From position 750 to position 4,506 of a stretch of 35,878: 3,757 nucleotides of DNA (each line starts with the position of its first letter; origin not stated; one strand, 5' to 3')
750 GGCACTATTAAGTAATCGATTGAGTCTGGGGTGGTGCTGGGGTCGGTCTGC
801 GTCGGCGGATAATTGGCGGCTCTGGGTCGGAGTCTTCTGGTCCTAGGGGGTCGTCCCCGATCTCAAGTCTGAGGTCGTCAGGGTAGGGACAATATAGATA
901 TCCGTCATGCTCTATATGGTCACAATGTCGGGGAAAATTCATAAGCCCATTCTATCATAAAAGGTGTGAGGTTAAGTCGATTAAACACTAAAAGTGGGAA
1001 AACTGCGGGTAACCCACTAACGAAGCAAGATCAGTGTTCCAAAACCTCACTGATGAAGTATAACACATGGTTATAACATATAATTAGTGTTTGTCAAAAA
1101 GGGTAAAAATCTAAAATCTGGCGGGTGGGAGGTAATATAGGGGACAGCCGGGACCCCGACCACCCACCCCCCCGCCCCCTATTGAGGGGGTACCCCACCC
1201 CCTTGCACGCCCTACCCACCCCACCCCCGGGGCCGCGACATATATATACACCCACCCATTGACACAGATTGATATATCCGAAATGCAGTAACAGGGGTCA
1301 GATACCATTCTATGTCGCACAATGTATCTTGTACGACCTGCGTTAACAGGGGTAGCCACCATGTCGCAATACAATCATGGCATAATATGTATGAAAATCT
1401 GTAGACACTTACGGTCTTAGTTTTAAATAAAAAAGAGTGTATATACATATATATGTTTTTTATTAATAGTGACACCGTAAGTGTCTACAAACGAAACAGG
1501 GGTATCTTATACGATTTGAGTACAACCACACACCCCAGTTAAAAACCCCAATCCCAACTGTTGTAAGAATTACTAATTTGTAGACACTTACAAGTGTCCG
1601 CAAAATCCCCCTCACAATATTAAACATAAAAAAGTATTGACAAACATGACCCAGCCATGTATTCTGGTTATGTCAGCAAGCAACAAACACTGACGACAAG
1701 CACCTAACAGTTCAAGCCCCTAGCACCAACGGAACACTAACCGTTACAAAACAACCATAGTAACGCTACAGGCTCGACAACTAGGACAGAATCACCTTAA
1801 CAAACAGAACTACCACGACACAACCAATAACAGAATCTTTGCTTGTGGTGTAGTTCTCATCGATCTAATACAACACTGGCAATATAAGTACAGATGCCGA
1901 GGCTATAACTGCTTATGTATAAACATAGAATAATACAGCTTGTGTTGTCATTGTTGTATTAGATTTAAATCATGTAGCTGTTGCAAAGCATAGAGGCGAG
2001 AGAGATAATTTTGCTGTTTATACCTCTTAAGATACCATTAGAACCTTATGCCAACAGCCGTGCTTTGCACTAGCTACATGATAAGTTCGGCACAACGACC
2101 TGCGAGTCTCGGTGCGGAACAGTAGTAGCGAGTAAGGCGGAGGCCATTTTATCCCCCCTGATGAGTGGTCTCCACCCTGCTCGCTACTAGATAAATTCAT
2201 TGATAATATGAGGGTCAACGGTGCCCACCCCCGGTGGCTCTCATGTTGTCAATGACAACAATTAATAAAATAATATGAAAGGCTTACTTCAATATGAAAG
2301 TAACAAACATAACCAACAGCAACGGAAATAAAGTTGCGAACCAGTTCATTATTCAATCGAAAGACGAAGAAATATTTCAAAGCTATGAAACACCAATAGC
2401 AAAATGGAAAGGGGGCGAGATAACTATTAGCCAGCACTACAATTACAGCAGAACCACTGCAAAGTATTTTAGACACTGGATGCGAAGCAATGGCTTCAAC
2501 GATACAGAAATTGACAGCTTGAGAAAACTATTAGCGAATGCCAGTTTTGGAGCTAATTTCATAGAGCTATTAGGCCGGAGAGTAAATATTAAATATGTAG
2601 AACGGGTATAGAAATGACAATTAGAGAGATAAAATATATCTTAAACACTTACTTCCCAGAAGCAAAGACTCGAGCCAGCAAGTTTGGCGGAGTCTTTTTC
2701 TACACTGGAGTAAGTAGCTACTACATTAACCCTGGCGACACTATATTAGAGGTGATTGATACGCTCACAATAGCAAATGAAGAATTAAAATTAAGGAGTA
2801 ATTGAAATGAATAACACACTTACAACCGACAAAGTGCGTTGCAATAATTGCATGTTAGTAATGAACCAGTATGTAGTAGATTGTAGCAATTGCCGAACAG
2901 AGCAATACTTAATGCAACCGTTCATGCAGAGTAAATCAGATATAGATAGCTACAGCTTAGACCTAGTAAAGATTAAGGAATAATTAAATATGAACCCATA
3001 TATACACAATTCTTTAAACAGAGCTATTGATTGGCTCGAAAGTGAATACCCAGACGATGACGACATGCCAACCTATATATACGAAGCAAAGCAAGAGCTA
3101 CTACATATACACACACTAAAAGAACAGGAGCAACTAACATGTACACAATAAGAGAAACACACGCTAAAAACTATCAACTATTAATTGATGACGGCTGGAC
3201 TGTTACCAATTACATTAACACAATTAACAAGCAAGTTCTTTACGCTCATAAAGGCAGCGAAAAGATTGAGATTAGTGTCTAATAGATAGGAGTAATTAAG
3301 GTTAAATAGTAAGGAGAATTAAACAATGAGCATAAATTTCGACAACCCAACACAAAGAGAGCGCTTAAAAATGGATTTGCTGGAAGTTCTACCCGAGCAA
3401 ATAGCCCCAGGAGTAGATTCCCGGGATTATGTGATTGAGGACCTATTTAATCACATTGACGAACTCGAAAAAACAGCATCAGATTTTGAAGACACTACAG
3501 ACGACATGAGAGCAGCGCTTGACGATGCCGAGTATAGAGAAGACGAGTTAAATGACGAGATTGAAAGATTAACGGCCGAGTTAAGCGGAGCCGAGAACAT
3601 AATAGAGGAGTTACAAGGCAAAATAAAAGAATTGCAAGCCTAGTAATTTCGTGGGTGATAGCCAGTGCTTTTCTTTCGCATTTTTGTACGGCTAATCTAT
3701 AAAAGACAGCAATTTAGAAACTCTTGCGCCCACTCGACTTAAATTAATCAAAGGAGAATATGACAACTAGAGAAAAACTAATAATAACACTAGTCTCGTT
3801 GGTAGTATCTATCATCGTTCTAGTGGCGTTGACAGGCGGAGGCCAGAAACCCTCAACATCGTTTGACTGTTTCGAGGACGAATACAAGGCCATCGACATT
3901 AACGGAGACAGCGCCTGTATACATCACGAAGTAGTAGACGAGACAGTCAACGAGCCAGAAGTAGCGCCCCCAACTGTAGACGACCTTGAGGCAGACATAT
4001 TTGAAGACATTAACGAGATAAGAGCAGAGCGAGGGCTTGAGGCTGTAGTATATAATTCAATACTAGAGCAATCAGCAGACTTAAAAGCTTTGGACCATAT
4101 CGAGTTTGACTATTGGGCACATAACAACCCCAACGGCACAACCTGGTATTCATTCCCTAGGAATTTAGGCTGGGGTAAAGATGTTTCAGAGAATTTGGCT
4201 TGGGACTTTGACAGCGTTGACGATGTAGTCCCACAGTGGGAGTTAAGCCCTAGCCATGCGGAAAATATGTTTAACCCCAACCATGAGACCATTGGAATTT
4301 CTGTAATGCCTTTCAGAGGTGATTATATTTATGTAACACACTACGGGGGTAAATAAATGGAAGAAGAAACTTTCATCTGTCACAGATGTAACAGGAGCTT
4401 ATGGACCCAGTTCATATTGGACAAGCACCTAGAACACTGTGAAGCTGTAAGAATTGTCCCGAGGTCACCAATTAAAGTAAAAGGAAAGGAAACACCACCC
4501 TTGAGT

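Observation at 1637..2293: About 620 nt of ORF-free, heavily structured RNA behind a near-consensus promoter: candidate large phage ncRNA or giant regulatory leader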

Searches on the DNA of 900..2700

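Call 5: search_rna_families(source=window, start=900, end=2700, threshold=evalue, max_evalue=10)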
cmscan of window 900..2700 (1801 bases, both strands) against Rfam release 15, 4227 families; matches with E-value up to 10: 22.
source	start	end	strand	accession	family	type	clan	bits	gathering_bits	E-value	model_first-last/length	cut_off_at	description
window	1396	1493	-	RF03940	MIR9563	Gene; miRNA;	-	34.9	90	0.00018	1-127/127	no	MIR9563 microRNA precursor family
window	1398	1491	-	RF04205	MIR2606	Gene; miRNA;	-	29.9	139.7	0.064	17-149/165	no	MIR2606 microRNA precursor family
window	1401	1488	+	RF04176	mir-3149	Gene; miRNA;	-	27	100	0.022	1-83/83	no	mir-3149 microRNA precursor family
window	1865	2010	+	RF01589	plasmodium_snoR11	Gene; snRNA; snoRNA; HACA-box;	-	26.8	80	0.19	1-207/207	no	small nucleolar RNA snoR11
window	2125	2187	+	RF03383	mir-1976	Gene; miRNA;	-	25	71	0.031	1-52/52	no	mir-1976 microRNA precursor family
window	1401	1488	+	RF04241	mir-5014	Gene; miRNA;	-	24.6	101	0.033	1-123/123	no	mir-5014 microRNA precursor family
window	1398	1491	+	RF04205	MIR2606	Gene; miRNA;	-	24.6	139.7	0.84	17-149/165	no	MIR2606 microRNA precursor family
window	2207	2319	-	RF01401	rseX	Gene; sRNA;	-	22.6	50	6.9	1-94/94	no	rseX Hfq binding RNA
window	1405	1486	+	RF03709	MIR1878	Gene; miRNA;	-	22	70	0.43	1-100/100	no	MIR1878 microRNA precursor family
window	1401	1488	-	RF04241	mir-5014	Gene; miRNA;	-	21.2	101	0.28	1-123/123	no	mir-5014 microRNA precursor family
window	1398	1494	-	RF04174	MIR4208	Gene; miRNA;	-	20.9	140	3.8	45-145/191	no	MIR4208 microRNA precursor family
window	1118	1179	-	RF03924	mir-1228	Gene; miRNA;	-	20.7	88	2.4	1-73/73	no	mir-1228 microRNA precursor family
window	1398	1492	+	RF04174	MIR4208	Gene; miRNA;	-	19.7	140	6.6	1-191/191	no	MIR4208 microRNA precursor family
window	2122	2189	+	RF03240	MIR5534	Gene; miRNA;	-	18.8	79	2.4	1-102/102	no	MIR5534 microRNA precursor family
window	1389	1497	-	RF04213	MIR7807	Gene; miRNA;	-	18.5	90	1.7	1-134/134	no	MIR7807 microRNA precursor family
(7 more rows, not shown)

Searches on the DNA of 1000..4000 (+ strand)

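Call 4: search_dna_similar(query=window:1000-4000:+, collection=phages, mode=distant, max_rows=30)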
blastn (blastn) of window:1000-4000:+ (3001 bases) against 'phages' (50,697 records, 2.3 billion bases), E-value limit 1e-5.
No match.

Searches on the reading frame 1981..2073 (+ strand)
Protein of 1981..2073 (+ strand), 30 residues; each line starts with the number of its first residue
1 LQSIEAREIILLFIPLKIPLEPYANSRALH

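Call 70: search_protein_families(library=pfam, max_evalue=0.01, proteins=[window:1981-2073:+])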
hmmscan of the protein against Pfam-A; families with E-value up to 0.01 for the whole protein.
window:1981-2073:+ (30 aa): 0 families

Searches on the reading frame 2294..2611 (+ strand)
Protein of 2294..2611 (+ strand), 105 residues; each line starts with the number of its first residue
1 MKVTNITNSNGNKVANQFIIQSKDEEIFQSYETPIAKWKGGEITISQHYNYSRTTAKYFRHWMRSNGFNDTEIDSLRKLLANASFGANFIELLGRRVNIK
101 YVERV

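Call 11: search_protein_families(library=phrogs, proteins=[window:2294-2611:+])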
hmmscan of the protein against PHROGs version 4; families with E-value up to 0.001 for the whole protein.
window:2294-2611:+ (105 aa): 3 families
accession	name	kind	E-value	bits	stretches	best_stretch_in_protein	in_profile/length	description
phrog_21575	-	unknown function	1.1e-12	48.8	1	2-65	26-94/117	-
phrog_5643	-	unknown function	5.5e-09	36.6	1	15-80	8-74/79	-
phrog_4264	-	unknown function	2.7e-05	25.4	1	22-70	32-79/93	-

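Call 13: find_related_loci(query=window:2294-2611:+, collection=viral_contigs, flank=6000)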
Query window:2294-2611:+ (105 aa) in viral_contigs; peptide patterns used: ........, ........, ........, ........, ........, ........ (x = any residue, [..] = any of these).
21 stretches matched a pattern; 1 encode a relative of the query (tblastn E <= 1e-3); 1 distinct loci.
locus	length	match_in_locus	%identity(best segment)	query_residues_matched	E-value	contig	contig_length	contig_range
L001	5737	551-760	49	1-58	5e-12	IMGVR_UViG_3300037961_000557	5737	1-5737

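Call 18: find_encoding_contigs(protein=window:2294-2611:+, flank=10000, max_places=10)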
Protein window:2294-2611:+ (105 aa): 4 contigs read that carry it; 3 places shown.
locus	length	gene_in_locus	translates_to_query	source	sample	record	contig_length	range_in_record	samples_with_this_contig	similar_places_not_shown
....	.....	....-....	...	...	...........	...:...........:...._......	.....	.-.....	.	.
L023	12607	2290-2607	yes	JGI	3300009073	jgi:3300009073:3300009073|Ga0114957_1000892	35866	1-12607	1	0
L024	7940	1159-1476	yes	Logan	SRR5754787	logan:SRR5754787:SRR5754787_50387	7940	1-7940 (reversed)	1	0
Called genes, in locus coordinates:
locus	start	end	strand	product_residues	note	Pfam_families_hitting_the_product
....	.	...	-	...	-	?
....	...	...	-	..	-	-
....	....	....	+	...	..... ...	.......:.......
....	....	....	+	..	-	-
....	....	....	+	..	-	-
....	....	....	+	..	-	-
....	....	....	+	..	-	-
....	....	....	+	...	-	-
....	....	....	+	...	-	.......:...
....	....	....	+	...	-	-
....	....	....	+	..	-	-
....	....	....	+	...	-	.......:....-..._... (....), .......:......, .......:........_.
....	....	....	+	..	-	-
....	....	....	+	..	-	-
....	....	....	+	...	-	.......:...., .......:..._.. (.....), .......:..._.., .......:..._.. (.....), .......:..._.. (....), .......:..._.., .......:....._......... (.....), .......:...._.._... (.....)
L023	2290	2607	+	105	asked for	PF26096:DUF8033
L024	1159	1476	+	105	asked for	PF26096:DUF8033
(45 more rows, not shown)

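Call 21: find_homologous_proteins(query=window:2294-2611:+)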
Query window:2294-2611:+ (105 aa): 210 proteins with E <= 0.001 among 244 candidates; the best 120 are listed.
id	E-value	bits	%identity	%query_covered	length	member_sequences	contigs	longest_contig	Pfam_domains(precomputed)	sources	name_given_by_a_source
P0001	1.9e-63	229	100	100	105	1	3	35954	PF26096.1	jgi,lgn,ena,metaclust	metaclust:\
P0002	8.0e-32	127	60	100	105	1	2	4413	PF26096.1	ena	-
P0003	7.7e-29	118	58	100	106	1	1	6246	PF26096.1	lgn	-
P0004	1.5e-28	117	58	100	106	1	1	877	PF26096.1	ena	-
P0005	4.6e-27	112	57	99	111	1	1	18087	PF26096.1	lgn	-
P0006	3.7e-26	109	54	98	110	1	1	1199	PF26096.1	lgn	-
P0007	7.4e-22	95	58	79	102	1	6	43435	PF26096.1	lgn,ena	-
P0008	5.5e-21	93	48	100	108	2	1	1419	PF26096.1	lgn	-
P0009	1.6e-11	62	55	70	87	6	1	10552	PF26096.1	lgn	-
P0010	2.0e-11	62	58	55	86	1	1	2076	PF26096.1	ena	-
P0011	2.5e-11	62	49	74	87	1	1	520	PF26096.1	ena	-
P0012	5.0e-11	61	59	55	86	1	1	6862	PF26096.1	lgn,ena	-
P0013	8.4e-11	60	51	61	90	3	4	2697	PF26096.1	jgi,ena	-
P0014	1.0e-10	60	52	65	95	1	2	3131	PF26096.1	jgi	-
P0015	2.8e-10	58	48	78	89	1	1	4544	PF26096.1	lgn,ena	-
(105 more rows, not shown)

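Call 33: find_encoding_contigs(protein=P0005, flank=6000, max_places=3)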
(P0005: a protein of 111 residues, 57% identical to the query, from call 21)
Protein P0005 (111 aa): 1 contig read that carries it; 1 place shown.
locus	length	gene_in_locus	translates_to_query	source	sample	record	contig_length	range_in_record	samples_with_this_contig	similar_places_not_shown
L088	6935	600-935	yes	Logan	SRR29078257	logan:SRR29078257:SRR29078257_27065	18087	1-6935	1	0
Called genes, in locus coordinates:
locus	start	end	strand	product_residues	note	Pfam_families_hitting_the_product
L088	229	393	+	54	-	-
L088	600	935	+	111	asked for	PF26096:DUF8033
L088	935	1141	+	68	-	-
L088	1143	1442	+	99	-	-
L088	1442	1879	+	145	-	-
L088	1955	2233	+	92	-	-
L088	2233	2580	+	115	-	PF18896:SLT_3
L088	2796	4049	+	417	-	PF00176:SNF2-rel_dom, PF00271:Helicase_C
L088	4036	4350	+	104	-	-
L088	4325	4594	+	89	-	-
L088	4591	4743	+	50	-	-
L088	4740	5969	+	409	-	PF05970:PIF1, PF09848:SLFN-g3_helicase (faint), PF13086:AAA_11 (faint), PF13245:AAA_19, PF13401:AAA_22, PF13604:AAA_30, PF02689:Herpes_Helicase (weak)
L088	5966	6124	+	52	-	-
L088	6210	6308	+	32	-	-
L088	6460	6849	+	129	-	-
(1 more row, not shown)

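Call 37: find_encoding_contigs(protein=P0002, flank=5000, max_places=3)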
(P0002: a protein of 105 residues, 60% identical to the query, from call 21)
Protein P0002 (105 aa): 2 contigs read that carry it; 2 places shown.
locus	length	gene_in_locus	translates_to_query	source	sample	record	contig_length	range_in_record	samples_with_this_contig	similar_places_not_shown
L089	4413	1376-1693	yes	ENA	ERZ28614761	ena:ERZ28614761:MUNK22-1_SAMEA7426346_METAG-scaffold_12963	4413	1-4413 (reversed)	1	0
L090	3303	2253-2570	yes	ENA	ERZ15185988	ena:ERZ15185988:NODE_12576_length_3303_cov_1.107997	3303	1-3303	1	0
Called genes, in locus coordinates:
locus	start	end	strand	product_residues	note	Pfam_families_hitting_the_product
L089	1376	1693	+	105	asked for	PF26096:DUF8033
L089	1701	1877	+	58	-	-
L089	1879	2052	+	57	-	-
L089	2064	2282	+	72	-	-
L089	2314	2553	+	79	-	-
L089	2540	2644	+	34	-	-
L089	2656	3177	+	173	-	PF02767:DNA_pol3_beta_2 (weak)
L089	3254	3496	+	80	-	-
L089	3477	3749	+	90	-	-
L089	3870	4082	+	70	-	-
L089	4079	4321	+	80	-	-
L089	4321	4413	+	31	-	?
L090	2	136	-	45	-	?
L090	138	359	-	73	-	-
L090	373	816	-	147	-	-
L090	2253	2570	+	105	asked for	PF26096:DUF8033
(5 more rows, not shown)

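Call 38: find_encoding_contigs(protein=P0003, flank=6000, max_places=3)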
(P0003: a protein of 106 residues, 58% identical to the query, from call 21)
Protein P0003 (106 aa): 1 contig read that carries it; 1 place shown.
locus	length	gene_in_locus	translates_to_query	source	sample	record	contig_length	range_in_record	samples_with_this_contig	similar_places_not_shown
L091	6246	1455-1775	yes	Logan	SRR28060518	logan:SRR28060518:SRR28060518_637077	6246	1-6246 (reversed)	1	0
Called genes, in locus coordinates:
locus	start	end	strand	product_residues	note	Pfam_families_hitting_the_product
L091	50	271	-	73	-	-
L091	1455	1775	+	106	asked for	PF26096:DUF8033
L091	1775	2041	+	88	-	-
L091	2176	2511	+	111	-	PF26820:Phage_T4_Y00F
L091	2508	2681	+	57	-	-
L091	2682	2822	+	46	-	-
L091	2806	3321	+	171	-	-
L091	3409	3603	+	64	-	-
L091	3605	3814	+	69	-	-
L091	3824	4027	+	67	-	-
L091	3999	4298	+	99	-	-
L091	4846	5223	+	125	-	-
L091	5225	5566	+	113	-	-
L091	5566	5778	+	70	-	-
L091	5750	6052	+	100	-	-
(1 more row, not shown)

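Call 39: find_encoding_contigs(protein=P0007, flank=6000, max_places=6)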
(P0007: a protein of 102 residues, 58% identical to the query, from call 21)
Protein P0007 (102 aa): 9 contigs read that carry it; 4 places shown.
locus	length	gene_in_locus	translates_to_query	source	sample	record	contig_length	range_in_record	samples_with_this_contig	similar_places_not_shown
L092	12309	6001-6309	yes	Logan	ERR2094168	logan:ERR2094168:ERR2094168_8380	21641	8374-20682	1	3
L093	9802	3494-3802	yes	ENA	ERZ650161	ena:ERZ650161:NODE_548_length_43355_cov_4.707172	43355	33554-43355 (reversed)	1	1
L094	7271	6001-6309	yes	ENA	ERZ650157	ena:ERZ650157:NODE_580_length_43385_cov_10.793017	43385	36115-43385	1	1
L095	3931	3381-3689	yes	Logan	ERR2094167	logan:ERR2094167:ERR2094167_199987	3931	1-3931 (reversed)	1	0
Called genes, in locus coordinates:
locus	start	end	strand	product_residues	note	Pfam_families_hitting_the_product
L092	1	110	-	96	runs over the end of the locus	-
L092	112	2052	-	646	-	PF16510:P22_portal (weak), PF12236:Head-tail_con (faint), PF23899:SU10_portal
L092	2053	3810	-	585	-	-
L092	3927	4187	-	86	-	-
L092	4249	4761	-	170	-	-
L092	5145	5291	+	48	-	-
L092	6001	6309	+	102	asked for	PF26096:DUF8033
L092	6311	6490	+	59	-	-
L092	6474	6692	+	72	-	-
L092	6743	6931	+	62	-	-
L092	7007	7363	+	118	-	PF26820:Phage_T4_Y00F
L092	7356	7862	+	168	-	-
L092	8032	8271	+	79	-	-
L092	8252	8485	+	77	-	-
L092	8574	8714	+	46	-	-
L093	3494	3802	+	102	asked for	PF26096:DUF8033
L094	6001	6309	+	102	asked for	PF26096:DUF8033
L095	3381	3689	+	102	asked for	PF26096:DUF8033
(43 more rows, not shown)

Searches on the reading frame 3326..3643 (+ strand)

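Call 11: search_protein_families(library=phrogs, proteins=[window:3326-3643:+])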
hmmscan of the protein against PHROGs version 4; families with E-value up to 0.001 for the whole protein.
window:3326-3643:+ (105 aa): 6 families
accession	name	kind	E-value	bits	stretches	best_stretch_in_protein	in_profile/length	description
phrog_5328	-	unknown function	3.2e-06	28.5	1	21-97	23-99/101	-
phrog_1625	-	moron, auxiliary metabolic gene and host takeover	0.00031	21.7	1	35-104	26-97/110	involved in bacteriocin production or immunity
phrog_5553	-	unknown function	0.00065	20.9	0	57-104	15-62/114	-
phrog_21066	-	unknown function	0.00074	20.4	1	37-103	94-160/228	-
phrog_1660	-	head and packaging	0.00077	19.5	1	33-105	76-149/405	PmgS-like head morphogenesis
phrog_38539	-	unknown function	0.00086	20.6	0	58-104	14-60/70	-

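Call 70: search_protein_families(library=pfam, max_evalue=0.01, proteins=[window:3326-3643:+])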
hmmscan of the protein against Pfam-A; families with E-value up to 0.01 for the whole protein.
window:3326-3643:+ (105 aa): 14 families
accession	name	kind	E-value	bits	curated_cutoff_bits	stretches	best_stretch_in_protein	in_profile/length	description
PF11594.13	Med28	-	0.0011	19.8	29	1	29-104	25-99/102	Mediator complex subunit 28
PF25450.1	Rab11-FIP3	-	0.0013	19.4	31.9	1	35-101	54-120/125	Rab11-FIP3-like domain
PF13166.12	AAA_13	-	0.0015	17.7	36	1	33-101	400-468/713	AAA domain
PF23203.1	KIF21A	-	0.0017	18.5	28.5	1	38-103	37-102/161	KIF21A-like domain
PF13863.11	DUF4200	-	0.0024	18.6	29.7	1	45-104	41-100/119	Domain of unknown function (DUF4200)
PF17078.10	SHE3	-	0.0037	17.4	30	1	36-104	4-72/228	SWI5-dependent HO expression protein 3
PF25600.1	TRIM_CC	-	0.004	17.4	30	0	82-104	55-77/142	TRIM protein coiled-coil region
PF10498.14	IFT57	-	0.0046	16.4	40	1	46-104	237-295/360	Intra-flagellar transport protein 57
PF01920.25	Prefoldin_2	-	0.0048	17.3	27.6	0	67-104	59-96/106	Prefoldin subunit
PF12329.13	TMF_DNA_bd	-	0.0048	17.3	35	0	31-91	8-68/74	TATA element modulatory factor 1 DNA binding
PF24423.1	OVT1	-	0.0049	17.7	30.9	1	40-104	13-77/100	Major antigen, helical domain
PF15035.11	Rootletin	-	0.0068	16.9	36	1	33-104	67-135/188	Ciliary rootlet component, centrosome cohesion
PF24922.1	ACBP4_C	-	0.0069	17.1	31.2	1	42-104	10-72/105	Acyl-CoA-binding domain-containing protein 4-6, C-terminal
PF06785.16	UPF0242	-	0.009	16.5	33.5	1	45-103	121-183/194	Uncharacterised protein family (UPF0242) N-terminus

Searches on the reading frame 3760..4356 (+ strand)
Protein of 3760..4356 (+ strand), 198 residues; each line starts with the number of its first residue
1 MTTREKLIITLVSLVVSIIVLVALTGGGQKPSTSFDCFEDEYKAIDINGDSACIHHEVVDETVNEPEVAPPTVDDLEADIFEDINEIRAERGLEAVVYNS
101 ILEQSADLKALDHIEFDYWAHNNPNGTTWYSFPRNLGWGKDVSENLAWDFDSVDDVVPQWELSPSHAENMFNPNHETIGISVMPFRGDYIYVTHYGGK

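Call 11: search_protein_families(library=phrogs, proteins=[window:3760-4356:+])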
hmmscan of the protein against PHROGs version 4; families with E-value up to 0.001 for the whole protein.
window:3760-4356:+ (198 aa): 1 family
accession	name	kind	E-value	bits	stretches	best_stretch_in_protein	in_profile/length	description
phrog_16914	-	moron, auxiliary metabolic gene and host takeover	1.5e-13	51.9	1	70-185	69-186/200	sporulation protein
